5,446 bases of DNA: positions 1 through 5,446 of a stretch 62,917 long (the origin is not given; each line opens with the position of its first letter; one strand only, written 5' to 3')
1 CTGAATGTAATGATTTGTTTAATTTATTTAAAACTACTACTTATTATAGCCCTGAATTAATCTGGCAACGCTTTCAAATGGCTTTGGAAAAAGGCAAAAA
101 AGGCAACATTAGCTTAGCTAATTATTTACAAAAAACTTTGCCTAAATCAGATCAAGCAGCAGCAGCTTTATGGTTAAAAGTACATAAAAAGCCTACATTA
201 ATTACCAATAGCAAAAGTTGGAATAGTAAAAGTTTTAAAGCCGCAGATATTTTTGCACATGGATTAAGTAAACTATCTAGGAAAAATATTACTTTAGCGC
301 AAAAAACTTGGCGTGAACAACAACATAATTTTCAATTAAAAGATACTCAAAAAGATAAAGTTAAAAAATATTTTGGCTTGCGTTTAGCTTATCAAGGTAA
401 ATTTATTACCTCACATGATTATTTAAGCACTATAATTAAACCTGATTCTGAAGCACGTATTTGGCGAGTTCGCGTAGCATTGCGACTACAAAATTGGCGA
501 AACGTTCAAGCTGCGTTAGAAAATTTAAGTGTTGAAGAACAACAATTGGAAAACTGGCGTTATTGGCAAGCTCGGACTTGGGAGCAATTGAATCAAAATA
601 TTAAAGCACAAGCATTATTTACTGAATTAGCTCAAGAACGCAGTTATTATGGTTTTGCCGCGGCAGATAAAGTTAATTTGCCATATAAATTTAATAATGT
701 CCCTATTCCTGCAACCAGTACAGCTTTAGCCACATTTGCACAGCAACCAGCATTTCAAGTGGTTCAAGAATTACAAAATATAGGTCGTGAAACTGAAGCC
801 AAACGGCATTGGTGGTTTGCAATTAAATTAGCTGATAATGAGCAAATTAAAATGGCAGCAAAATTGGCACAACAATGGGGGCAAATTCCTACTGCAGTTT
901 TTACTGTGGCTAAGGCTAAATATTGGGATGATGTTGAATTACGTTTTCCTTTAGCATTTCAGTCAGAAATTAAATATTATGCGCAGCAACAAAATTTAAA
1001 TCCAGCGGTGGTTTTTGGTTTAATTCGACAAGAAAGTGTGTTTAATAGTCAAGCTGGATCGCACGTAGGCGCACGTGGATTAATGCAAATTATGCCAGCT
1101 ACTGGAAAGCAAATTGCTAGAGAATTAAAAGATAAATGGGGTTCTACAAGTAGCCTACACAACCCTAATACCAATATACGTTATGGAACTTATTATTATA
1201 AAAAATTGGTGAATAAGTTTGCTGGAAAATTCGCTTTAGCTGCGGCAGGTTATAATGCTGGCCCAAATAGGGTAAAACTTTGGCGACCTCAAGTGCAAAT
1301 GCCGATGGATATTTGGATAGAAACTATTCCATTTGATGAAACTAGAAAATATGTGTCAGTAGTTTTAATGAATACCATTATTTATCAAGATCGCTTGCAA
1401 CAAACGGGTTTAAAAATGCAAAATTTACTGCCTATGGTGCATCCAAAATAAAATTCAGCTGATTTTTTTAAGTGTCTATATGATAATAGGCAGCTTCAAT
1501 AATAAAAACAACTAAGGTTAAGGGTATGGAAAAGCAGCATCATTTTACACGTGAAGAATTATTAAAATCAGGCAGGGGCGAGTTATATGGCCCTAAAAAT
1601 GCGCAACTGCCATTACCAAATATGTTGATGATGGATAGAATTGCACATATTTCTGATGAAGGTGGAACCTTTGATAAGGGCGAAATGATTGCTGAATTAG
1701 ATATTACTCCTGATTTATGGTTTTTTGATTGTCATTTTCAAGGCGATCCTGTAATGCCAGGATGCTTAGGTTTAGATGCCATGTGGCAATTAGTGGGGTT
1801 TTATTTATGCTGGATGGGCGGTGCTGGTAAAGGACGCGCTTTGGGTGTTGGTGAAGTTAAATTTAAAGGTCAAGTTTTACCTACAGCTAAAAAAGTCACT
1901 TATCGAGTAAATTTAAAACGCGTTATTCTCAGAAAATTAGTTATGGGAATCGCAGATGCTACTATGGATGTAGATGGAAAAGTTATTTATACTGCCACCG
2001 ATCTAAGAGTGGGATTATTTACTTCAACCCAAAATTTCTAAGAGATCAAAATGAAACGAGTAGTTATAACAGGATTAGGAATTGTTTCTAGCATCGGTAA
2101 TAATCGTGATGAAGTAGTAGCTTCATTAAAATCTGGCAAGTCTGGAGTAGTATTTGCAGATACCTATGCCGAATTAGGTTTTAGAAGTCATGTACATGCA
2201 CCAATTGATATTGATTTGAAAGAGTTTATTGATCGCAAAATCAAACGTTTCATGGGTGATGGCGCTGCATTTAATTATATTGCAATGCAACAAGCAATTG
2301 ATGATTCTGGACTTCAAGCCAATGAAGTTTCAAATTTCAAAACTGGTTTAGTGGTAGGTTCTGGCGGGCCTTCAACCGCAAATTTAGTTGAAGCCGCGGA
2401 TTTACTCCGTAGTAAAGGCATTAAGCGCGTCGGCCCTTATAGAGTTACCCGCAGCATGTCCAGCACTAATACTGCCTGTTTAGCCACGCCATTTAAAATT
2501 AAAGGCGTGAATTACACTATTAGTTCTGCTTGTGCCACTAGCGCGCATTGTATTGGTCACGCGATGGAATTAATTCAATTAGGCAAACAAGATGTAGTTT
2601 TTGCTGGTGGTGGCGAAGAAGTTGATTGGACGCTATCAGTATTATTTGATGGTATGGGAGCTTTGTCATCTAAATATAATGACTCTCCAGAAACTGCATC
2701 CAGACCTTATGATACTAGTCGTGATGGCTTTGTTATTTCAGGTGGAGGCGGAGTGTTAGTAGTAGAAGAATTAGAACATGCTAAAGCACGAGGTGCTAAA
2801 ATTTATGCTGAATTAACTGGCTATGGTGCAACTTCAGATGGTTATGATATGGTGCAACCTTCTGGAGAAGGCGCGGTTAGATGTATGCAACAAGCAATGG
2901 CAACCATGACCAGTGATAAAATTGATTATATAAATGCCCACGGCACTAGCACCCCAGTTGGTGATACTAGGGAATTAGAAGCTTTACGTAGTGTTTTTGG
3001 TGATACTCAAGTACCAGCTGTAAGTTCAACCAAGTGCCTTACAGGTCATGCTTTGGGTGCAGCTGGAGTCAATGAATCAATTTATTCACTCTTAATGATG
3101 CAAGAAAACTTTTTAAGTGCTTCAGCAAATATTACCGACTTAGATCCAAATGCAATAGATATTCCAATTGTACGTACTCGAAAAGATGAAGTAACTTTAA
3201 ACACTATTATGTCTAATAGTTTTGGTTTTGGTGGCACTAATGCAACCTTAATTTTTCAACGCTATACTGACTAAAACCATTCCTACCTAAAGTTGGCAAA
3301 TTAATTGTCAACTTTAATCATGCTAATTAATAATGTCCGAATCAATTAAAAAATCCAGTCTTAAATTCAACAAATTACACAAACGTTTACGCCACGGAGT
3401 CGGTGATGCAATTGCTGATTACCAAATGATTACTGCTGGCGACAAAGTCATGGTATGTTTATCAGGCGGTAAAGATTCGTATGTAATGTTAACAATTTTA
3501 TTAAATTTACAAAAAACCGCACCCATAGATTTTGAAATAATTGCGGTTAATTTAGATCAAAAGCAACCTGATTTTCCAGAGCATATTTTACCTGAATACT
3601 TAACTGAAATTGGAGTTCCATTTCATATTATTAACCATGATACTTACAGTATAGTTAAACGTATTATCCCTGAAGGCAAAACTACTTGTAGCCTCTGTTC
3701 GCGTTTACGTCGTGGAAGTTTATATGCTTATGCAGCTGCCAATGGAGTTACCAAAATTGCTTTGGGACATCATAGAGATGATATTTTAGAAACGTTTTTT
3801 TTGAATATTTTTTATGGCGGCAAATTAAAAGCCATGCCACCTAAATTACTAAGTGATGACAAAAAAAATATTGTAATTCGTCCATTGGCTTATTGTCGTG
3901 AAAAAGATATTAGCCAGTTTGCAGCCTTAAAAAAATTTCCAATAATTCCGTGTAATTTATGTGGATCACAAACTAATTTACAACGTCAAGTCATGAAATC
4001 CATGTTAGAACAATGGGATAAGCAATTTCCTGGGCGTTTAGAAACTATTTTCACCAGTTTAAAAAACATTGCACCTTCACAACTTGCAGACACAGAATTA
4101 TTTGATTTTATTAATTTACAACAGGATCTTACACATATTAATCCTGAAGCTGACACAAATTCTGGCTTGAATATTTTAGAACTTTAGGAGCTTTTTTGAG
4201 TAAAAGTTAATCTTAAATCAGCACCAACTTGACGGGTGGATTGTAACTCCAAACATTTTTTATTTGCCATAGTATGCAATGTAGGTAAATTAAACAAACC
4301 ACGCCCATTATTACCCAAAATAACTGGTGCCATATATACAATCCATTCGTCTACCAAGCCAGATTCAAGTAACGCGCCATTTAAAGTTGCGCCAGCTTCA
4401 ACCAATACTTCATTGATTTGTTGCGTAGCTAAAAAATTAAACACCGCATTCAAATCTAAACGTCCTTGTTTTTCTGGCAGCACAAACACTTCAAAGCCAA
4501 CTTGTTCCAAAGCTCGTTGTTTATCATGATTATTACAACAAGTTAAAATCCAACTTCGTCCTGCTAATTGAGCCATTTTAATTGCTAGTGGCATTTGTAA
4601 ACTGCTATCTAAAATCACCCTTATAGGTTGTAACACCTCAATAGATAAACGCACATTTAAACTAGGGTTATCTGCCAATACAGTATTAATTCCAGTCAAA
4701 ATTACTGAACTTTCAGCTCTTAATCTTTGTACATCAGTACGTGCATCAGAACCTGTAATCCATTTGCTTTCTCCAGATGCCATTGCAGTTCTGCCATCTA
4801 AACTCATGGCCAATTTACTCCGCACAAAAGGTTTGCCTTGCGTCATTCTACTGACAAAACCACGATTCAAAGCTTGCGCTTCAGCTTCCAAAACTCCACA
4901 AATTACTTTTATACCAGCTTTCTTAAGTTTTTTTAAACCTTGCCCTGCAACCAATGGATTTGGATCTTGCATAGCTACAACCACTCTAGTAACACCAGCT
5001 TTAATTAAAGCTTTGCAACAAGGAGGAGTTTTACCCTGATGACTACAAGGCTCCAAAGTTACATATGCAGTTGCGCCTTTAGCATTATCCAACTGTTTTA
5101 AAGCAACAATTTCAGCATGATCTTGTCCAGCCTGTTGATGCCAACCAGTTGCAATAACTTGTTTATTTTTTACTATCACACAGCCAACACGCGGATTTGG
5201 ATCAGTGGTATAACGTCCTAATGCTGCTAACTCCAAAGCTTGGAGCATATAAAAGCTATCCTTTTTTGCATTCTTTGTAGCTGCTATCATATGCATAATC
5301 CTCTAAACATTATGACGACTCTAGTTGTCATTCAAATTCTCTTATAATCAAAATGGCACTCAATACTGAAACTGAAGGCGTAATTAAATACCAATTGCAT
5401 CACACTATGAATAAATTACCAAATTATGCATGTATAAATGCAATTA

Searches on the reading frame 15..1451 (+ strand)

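Call 22: search_protein_families(library=pfam, proteins=[window:15-1451:+], max_evalue=0.00001)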
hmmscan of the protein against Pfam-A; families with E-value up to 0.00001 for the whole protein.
window:15-1451:+ (478 aa): 2 families
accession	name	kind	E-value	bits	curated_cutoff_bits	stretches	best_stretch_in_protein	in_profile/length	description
PF01464.25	SLT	-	2.1e-27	95.5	21.3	1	319-427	3-108/117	Transglycosylase SLT domain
PF14718.12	SLT_L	-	1.1e-17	64.4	25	1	242-307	3-68/68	Soluble lytic murein transglycosylase L domain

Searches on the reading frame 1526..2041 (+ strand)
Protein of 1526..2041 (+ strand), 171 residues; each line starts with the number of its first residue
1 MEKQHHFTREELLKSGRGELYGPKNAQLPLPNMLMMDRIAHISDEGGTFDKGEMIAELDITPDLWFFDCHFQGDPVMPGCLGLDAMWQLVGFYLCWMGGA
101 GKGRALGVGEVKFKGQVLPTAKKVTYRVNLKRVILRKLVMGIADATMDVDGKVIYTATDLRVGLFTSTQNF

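Call 22: search_protein_families(library=pfam, proteins=[window:1526-2041:+], max_evalue=0.00001)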
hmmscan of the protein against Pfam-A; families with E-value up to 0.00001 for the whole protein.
window:1526-2041:+ (171 aa): 1 family
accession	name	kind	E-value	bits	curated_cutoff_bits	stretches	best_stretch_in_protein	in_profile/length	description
PF07977.19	FabA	-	2.6e-51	173.3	23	1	28-157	1-137/138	FabA-like domain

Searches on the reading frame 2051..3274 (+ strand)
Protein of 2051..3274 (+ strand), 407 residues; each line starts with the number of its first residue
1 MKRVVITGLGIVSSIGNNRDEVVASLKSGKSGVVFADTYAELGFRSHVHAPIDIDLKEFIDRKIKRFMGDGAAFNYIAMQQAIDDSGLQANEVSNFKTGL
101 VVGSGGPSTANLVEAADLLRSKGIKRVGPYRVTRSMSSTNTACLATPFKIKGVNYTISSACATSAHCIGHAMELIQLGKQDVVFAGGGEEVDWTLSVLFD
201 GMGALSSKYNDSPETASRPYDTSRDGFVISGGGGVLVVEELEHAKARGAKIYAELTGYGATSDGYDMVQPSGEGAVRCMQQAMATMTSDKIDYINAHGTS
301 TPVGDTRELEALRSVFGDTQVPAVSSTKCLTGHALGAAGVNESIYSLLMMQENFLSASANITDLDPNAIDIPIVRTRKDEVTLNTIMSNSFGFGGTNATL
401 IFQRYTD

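Call 22: search_protein_families(library=pfam, proteins=[window:2051-3274:+], max_evalue=0.00001)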
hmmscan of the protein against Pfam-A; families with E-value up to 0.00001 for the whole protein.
window:2051-3274:+ (407 aa): 2 families
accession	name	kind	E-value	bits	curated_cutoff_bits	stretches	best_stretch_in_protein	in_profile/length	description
PF00109.32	ketoacyl-synt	-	8e-38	130.9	20.8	1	1-244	1-252/252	Beta-ketoacyl synthase, N-terminal domain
PF02801.28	Ketoacyl-synt_C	-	2e-31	108.9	20.8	1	252-361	1-118/119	Beta-ketoacyl synthase, C-terminal domain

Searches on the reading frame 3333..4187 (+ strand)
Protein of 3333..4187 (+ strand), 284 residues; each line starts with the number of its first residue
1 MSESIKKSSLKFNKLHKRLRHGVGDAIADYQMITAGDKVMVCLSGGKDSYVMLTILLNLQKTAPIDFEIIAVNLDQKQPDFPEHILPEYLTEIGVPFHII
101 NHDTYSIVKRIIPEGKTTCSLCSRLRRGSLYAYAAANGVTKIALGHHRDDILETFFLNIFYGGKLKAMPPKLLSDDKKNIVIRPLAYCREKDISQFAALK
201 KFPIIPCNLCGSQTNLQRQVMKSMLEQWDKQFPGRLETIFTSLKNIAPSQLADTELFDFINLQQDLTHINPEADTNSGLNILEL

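Call 22: search_protein_families(library=pfam, proteins=[window:3333-4187:+], max_evalue=0.00001)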
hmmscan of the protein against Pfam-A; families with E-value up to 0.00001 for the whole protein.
window:3333-4187:+ (284 aa): 1 family
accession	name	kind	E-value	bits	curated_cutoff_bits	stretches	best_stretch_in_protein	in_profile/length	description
PF01171.26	ATP_bind_3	-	2e-15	57.5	27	1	38-202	1-161/182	PP-loop family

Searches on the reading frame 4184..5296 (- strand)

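Call 22: search_protein_families(library=pfam, proteins=[window:4184-5296:-], max_evalue=0.00001)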
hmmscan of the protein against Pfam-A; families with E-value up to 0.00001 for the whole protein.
window:4184-5296:- (370 aa): 4 families
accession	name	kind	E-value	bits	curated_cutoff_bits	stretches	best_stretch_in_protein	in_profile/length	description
PF01872.23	RibD_C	-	1.9e-51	175.1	24.1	1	156-361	1-195/197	RibD C-terminal domain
PF00383.29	dCMP_cyt_deam_1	-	2.2e-22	79.3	25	1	11-109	2-102/102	Cytidine and deoxycytidylate deaminase zinc-binding region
PF14437.12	MafB19-deam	-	4.2e-13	49.8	27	1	34-125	22-117/142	MafB19-like deaminase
PF18785.7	Inv-AAD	-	6.5e-06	26.5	26.5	0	74-133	53-116/129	Invertebrate-AID/APOBEC-deaminase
